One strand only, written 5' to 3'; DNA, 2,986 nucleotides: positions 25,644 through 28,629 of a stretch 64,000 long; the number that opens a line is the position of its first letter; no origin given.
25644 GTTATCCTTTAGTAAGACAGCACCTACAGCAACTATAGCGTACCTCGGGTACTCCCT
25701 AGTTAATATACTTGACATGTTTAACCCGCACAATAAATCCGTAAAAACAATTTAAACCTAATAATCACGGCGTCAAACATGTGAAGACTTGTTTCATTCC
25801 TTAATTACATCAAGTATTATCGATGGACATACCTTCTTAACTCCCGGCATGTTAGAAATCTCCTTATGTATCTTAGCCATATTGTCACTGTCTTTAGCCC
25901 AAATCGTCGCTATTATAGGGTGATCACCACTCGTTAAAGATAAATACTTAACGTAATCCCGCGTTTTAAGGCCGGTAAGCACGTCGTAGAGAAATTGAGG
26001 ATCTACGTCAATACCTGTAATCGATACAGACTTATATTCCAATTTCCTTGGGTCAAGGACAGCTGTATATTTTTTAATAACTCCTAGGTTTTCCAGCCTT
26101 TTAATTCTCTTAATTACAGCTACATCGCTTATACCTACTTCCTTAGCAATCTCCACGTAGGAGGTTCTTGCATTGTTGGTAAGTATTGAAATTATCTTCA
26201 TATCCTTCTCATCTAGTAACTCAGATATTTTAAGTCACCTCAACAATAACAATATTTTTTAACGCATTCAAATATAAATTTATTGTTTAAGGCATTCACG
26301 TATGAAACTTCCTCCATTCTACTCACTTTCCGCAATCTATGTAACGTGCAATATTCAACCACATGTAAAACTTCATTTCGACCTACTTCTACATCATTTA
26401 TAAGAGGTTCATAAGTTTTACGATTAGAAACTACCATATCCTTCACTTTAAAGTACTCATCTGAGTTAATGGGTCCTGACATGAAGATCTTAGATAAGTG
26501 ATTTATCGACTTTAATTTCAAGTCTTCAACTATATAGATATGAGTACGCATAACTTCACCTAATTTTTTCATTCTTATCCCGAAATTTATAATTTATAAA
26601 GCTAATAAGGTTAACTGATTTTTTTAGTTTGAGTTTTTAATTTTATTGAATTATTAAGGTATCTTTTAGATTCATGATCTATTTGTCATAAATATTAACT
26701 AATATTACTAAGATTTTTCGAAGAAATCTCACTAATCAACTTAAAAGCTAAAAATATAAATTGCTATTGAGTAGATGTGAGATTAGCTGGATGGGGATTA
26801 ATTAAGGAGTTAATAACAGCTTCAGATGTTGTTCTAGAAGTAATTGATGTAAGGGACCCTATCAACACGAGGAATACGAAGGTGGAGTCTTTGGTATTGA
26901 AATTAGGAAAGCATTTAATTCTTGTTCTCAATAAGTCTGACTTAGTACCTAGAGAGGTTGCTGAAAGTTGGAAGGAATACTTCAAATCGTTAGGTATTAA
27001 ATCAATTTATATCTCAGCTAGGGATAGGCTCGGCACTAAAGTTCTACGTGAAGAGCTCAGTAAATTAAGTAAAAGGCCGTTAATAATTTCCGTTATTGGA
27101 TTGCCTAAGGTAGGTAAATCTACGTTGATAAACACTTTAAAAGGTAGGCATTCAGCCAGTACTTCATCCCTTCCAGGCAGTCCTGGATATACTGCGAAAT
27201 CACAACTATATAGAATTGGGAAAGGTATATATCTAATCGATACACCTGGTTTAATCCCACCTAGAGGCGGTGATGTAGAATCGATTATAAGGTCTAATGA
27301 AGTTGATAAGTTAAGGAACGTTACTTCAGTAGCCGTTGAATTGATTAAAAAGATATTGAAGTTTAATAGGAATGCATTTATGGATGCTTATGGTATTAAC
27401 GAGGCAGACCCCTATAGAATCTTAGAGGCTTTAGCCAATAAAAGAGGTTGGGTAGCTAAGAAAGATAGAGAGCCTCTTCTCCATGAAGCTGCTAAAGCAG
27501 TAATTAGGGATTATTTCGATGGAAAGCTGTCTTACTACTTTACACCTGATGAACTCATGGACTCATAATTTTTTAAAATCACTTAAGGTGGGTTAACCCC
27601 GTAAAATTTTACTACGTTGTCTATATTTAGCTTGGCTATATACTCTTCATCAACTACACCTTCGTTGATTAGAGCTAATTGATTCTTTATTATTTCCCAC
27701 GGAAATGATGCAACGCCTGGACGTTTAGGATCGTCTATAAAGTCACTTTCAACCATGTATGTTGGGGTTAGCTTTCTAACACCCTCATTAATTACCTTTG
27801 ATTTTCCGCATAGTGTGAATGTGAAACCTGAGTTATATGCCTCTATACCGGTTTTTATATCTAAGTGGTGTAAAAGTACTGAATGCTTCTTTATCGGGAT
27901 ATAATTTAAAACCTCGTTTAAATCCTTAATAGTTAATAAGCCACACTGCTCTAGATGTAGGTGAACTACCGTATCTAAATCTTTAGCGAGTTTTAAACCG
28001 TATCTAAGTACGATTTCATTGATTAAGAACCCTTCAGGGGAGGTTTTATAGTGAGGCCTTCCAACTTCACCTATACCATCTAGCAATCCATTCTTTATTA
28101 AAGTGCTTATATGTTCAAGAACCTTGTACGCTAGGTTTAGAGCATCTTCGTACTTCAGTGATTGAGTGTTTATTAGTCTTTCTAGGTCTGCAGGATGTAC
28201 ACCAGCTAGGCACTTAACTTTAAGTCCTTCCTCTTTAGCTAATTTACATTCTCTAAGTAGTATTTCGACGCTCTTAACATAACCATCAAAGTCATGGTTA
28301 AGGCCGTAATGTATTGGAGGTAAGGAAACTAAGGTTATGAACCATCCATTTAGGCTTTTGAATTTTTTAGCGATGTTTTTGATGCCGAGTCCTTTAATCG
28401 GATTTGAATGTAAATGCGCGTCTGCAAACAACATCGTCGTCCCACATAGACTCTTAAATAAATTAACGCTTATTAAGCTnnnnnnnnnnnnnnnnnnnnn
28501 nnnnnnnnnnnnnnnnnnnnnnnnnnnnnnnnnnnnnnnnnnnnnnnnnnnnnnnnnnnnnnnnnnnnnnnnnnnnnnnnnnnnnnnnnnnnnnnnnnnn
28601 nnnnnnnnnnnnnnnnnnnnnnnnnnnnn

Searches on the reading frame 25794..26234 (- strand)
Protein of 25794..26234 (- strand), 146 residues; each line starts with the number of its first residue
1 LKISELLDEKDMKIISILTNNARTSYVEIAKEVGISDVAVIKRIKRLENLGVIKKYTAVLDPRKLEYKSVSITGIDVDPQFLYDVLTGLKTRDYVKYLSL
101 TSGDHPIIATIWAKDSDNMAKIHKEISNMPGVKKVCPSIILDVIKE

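Call 37: search_protein_families(library=pfam, proteins=[window:25794-26234:-], max_evalue=0.001)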
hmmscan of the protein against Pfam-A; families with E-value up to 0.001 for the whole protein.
window:25794-26234:- (146 aa): 10 families
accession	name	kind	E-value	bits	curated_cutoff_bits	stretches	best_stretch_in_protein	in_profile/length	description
PF13404.12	HTH_AsnC-type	-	2.4e-15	56.5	27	1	7-48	1-42/42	AsnC-type helix-turn-helix domain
PF13412.12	HTH_24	-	1.6e-14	53.6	21.9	1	7-54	1-48/48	Winged helix-turn-helix DNA-binding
PF01037.27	AsnC_trans_reg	-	9e-09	35.6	25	1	74-141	2-71/73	Lrp/AsnC ligand binding domain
PF08279.18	HTH_11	-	5.9e-05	23.3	25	1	13-52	4-44/55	HTH domain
PF22451.2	NirdL-like_HTH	-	0.00013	21.9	27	1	26-53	19-46/47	Siroheme decarboxylase NirDL-like HTH domain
PF22482.2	AsnC_trans_reg_3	-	0.00015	22.2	24.4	1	85-145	27-87/95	PF0864 C-terminal dimeric alpha+beta barrel domain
PF08280.17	HTH_Mga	-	0.0003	21.2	23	1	10-56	6-51/59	M protein trans-acting positive regulator (MGA) HTH domain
PF25212.1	HVO_A0114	-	0.00032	20.9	27.6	1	4-55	17-68/84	HVO_A0114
PF01978.25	TrmB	-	0.00078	19.7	25.6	0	8-57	7-56/68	Sugar-specific transcriptional regulator TrmB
PF13545.12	HTH_Crp_2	-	0.001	19.5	27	0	25-66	24-68/70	Crp-like helix-turn-helix domain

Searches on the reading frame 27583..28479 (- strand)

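Call 37: search_protein_families(library=pfam, proteins=[window:27583-28479:-], max_evalue=0.001)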
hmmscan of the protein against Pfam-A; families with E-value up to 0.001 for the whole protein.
window:27583-28479:- (298 aa): 1 family
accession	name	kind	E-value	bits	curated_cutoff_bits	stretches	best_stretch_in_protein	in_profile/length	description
PF01026.27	TatD_DNase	-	3.6e-22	79.4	27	1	20-294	2-253/253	TatD related DNase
